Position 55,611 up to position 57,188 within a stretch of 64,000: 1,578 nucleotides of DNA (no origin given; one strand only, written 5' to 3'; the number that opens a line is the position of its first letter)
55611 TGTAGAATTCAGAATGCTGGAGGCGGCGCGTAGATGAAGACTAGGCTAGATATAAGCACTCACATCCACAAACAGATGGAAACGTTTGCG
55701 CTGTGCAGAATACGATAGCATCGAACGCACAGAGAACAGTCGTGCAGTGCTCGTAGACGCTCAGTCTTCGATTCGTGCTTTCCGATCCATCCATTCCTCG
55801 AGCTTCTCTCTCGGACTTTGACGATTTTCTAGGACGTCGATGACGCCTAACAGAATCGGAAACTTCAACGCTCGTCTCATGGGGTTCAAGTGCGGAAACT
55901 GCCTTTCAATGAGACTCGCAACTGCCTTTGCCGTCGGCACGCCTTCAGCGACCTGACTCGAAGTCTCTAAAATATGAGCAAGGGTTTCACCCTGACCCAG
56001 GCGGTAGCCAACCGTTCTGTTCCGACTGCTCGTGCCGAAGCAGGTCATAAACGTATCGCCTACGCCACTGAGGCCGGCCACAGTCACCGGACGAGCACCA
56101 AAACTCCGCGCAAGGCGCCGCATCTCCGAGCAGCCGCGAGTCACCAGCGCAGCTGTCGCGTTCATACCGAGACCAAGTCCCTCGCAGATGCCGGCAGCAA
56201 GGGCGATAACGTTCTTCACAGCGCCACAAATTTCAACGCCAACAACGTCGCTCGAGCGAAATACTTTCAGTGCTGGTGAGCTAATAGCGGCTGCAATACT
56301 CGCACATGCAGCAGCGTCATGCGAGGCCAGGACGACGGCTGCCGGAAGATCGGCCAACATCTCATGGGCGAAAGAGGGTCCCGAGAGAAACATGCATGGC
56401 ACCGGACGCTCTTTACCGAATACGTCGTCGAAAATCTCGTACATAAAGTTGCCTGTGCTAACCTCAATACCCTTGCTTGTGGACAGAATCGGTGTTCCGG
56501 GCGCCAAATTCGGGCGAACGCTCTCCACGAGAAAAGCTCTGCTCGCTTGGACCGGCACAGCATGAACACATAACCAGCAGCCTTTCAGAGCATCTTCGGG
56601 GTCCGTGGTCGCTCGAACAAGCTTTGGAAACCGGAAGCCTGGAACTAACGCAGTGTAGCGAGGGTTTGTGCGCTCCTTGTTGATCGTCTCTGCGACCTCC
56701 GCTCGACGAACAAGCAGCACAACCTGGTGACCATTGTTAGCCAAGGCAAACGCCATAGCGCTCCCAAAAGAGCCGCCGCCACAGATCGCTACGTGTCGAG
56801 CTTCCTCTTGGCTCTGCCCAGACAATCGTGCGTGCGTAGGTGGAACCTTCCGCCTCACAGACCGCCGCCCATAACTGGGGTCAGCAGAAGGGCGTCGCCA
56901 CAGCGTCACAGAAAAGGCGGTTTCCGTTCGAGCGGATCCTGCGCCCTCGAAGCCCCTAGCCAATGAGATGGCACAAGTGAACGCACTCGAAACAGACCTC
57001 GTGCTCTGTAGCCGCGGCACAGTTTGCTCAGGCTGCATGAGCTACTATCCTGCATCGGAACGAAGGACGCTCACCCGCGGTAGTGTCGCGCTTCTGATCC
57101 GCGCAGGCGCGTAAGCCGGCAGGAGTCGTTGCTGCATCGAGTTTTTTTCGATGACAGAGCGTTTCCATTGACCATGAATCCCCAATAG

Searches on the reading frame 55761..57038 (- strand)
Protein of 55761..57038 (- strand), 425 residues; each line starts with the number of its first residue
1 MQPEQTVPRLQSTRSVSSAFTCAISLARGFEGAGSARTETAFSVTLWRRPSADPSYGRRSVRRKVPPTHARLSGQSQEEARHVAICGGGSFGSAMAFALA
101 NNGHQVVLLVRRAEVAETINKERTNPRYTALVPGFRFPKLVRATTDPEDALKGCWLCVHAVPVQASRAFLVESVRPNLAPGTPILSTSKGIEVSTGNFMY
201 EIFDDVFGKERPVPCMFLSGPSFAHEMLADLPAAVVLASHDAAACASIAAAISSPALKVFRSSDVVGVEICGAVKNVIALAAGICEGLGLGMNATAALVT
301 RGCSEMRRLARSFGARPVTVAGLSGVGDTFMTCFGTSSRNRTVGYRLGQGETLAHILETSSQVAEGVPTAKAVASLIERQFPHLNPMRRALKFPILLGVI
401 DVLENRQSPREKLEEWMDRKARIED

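Call 7: search_protein_families(library=pfam, proteins=[window:55761-57038:-])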
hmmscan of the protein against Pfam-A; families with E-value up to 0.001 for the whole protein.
window:55761-57038:- (425 aa): 9 families
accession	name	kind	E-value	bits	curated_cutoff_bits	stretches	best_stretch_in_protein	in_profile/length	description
PF07479.19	NAD_Gly3P_dh_C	-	6.7e-49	166.2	25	1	264-412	1-140/142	NAD-dependent glycerol-3-phosphate dehydrogenase C-terminus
PF01210.29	NAD_Gly3P_dh_N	-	3.2e-38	131.6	23.1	1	83-244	2-157/158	NAD-dependent glycerol-3-phosphate dehydrogenase N-terminus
PF20618.3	GPD_NAD_C_bact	-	5.5e-17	62.5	27.6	1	324-380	1-55/66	Bacterial GPD, NAD-dependent C-terminal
PF02558.23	ApbA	-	1.5e-06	28.3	22.2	1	83-192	1-104/150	Ketopantoate reductase PanE/ApbA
PF03807.23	F420_oxidored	-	9.8e-06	26.5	21.6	1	83-188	2-92/94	NADP oxidoreductase coenzyme F420-dependent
PF01266.30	DAO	-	7.6e-05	22.8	27.9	1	82-117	1-37/353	FAD dependent oxidoreductase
PF03446.21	NAD_binding_2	-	0.00039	20.9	21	0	83-188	2-93/161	NAD binding domain of 6-phosphogluconate dehydrogenase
PF02254.24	TrkA_N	-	0.00077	20.2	23.8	0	83-124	1-42/116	TrkA-N domain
PF07992.20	Pyr_redox_2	-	0.00082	19.3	26.1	0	76-122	138-184/291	Pyridine nucleotide-disulphide oxidoreductase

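Call 18: find_encoding_contigs(protein=P0192, flank=3000, max_places=10)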
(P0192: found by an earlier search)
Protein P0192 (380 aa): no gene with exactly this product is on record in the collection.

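Call 19: find_encoding_contigs(protein=P0204, flank=3000, max_places=10)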
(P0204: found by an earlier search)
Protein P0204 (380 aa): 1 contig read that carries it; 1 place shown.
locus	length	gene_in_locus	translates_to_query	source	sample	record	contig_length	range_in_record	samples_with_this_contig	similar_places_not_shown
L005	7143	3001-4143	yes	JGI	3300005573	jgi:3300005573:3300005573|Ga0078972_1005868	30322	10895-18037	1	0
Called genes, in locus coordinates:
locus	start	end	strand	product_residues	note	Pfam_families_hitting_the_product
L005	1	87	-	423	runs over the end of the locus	PF01255:Prenyltransf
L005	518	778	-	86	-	-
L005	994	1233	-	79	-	-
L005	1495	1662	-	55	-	-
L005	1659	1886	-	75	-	-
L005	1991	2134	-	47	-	-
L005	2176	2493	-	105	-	-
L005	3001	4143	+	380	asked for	PF01408:GFO_IDH_MocA, PF02894:GFO_IDH_MocA_C, PF22725:GFO_IDH_MocA_C3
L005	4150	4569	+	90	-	-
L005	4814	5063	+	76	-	-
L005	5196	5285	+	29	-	-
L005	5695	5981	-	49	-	-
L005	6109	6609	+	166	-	-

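Call 24: find_encoding_contigs(protein=P0197, flank=4000)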
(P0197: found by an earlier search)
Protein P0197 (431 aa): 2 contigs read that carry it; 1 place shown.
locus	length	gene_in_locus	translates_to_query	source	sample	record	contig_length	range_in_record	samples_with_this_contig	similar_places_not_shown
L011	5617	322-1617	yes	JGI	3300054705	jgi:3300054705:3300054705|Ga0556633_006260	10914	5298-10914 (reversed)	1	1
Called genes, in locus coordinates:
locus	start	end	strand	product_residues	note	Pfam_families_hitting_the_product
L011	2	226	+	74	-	?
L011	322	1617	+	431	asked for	PF01408:GFO_IDH_MocA, PF02894:GFO_IDH_MocA_C, PF22725:GFO_IDH_MocA_C3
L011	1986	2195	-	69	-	-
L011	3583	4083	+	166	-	-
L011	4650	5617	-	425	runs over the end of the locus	PF01210:NAD_Gly3P_dh_N, PF02558:ApbA (weak), PF03807:F420_oxidored (faint), PF07479:NAD_Gly3P_dh_C, PF20618:GPD_NAD_C_bact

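Call 25: find_encoding_contigs(protein=P0202, flank=4000)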
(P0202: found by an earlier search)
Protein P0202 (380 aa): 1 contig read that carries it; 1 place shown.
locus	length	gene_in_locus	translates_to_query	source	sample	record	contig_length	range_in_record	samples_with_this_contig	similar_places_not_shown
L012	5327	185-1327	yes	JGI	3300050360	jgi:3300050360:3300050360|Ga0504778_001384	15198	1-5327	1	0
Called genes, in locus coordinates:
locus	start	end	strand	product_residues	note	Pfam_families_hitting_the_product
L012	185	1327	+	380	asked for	PF01408:GFO_IDH_MocA, PF02894:GFO_IDH_MocA_C, PF22725:GFO_IDH_MocA_C3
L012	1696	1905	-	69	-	-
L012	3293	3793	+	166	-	-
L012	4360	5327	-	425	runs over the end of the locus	PF01210:NAD_Gly3P_dh_N, PF02558:ApbA (weak), PF03807:F420_oxidored (faint), PF07479:NAD_Gly3P_dh_C, PF20618:GPD_NAD_C_bact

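Call 26: find_encoding_contigs(protein=P0193, flank=4000)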
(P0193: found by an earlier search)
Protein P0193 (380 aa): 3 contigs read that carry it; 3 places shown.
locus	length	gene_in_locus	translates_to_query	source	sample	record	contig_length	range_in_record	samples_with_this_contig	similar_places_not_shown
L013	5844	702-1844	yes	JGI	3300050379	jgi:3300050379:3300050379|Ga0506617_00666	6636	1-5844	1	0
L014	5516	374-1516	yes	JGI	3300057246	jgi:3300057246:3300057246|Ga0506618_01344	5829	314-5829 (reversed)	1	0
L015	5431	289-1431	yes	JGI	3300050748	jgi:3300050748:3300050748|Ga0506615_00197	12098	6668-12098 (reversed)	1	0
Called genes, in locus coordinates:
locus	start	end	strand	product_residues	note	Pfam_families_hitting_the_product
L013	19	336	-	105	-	-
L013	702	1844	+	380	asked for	PF01408:GFO_IDH_MocA, PF02894:GFO_IDH_MocA_C, PF22725:GFO_IDH_MocA_C3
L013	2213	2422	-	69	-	-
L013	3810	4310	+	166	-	-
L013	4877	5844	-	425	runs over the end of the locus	PF01210:NAD_Gly3P_dh_N, PF02558:ApbA (weak), PF03807:F420_oxidored (faint), PF07479:NAD_Gly3P_dh_C, PF20618:GPD_NAD_C_bact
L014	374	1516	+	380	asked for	PF01408:GFO_IDH_MocA, PF02894:GFO_IDH_MocA_C, PF22725:GFO_IDH_MocA_C3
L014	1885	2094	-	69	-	-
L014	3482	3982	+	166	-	-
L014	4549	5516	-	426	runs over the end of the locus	?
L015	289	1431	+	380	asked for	PF01408:GFO_IDH_MocA, PF02894:GFO_IDH_MocA_C, PF22725:GFO_IDH_MocA_C3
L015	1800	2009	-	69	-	-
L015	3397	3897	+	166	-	-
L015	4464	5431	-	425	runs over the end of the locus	PF01210:NAD_Gly3P_dh_N, PF02558:ApbA (weak), PF03807:F420_oxidored (faint), PF07479:NAD_Gly3P_dh_C, PF20618:GPD_NAD_C_bact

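Call 27: find_encoding_contigs(protein=P0205, flank=4000)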
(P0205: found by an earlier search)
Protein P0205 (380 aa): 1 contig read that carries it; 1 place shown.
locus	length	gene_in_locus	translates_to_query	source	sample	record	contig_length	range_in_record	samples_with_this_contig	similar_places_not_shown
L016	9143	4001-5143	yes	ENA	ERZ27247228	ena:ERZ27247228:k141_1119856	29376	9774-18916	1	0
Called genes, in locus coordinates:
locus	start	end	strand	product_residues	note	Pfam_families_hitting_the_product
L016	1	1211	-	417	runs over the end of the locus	PF01255:Prenyltransf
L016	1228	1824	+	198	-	-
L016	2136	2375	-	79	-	-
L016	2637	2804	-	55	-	-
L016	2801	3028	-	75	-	-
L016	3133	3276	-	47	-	-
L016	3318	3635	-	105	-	-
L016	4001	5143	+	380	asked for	PF01408:GFO_IDH_MocA, PF02894:GFO_IDH_MocA_C, PF22725:GFO_IDH_MocA_C3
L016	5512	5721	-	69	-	-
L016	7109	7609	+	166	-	-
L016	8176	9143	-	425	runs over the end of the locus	PF01210:NAD_Gly3P_dh_N, PF02558:ApbA (weak), PF03807:F420_oxidored (faint), PF07479:NAD_Gly3P_dh_C, PF20618:GPD_NAD_C_bact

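Call 34: find_encoding_contigs(protein=P0196, flank=3000, max_places=10)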
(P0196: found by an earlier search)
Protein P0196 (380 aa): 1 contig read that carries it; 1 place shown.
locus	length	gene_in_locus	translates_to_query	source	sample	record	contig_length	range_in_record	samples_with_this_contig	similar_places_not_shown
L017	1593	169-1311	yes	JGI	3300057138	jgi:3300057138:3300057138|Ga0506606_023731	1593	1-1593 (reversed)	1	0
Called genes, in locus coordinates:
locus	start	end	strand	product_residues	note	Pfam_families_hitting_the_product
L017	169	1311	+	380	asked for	PF01408:GFO_IDH_MocA, PF02894:GFO_IDH_MocA_C, PF22725:GFO_IDH_MocA_C3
